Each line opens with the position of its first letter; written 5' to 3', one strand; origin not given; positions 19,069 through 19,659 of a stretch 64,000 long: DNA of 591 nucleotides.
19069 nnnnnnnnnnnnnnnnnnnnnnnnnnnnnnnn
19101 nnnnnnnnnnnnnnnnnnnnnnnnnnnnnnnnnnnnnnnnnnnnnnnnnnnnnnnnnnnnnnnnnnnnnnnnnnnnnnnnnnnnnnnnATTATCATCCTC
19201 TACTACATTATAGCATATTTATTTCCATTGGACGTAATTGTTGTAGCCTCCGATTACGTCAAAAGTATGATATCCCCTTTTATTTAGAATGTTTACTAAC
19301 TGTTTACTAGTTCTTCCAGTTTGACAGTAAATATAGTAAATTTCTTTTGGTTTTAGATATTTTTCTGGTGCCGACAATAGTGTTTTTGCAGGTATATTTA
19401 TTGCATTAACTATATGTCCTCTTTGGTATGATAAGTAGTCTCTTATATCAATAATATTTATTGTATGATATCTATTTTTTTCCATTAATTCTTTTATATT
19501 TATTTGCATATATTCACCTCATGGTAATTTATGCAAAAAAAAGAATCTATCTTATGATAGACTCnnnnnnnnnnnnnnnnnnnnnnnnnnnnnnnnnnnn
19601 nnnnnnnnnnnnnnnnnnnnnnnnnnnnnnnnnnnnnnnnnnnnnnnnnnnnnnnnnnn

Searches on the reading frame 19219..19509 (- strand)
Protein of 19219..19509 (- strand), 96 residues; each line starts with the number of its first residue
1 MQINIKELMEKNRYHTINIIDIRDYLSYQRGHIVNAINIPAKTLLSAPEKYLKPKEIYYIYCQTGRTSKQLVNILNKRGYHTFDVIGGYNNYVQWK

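Call 51: search_protein_families(library=pfam, proteins=[window:19219-19509:-], max_evalue=0.001)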
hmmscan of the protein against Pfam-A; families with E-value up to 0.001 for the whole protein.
window:19219-19509:- (96 aa): 1 family
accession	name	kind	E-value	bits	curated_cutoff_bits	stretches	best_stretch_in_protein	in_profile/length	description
PF00581.25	Rhodanese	-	2.3e-16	60.5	22.2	1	6-93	6-100/102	Rhodanese-like domain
